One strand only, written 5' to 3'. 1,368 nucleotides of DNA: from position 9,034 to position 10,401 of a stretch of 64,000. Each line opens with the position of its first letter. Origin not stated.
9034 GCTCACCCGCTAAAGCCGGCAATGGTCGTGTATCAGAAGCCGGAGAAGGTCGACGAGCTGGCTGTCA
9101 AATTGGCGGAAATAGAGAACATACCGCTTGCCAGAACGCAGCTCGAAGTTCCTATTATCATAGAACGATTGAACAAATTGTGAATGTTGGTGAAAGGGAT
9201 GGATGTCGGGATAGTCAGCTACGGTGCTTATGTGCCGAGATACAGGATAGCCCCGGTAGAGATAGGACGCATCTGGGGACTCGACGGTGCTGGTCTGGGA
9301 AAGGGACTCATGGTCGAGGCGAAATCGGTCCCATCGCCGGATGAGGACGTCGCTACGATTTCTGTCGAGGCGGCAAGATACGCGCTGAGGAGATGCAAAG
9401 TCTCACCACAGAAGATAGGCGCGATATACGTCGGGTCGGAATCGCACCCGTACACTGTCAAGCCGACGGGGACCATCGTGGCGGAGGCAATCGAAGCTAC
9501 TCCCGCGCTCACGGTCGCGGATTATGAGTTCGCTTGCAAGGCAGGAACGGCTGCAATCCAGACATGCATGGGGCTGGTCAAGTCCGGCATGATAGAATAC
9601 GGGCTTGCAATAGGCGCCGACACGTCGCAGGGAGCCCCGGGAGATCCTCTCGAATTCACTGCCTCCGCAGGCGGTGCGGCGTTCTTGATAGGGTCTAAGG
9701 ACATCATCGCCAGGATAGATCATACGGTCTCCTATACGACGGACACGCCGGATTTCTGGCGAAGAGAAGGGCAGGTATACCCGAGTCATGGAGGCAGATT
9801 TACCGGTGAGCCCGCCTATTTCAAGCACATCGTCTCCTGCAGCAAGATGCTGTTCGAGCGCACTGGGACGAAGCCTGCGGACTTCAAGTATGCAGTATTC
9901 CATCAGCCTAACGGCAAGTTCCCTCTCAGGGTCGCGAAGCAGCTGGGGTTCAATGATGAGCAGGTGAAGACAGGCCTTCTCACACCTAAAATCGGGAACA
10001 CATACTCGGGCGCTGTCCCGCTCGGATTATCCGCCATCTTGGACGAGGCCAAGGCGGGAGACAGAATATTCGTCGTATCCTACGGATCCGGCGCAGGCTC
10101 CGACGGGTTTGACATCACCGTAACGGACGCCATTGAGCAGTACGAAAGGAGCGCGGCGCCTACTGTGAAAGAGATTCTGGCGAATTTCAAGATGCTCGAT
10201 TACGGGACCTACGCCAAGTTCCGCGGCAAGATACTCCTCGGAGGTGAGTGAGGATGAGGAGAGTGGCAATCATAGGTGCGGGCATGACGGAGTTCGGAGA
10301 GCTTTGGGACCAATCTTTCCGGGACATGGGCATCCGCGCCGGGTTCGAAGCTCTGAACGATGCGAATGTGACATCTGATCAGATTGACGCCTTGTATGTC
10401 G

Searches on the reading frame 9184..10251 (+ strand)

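Call 13: search_protein_families(library=pfam, proteins=[window:9184-10251:+], max_evalue=0.001)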
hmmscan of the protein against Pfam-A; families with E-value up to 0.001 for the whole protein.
window:9184-10251:+ (355 aa): 3 families
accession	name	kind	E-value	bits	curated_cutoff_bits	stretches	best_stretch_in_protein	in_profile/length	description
PF08541.16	ACP_syn_III_C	-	3.7e-11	43.5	26.6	1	225-304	2-81/90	3-Oxoacyl-[acyl-carrier-protein (ACP)] synthase III C terminal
PF01154.23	HMG_CoA_synt_N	-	4.5e-05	23.9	25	1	6-171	3-171/174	Hydroxymethylglutaryl-coenzyme A synthase N terminal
PF08540.16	HMG_CoA_synt_C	-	4.5e-05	23.7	25.1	1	256-322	139-210/280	Hydroxymethylglutaryl-coenzyme A synthase C terminal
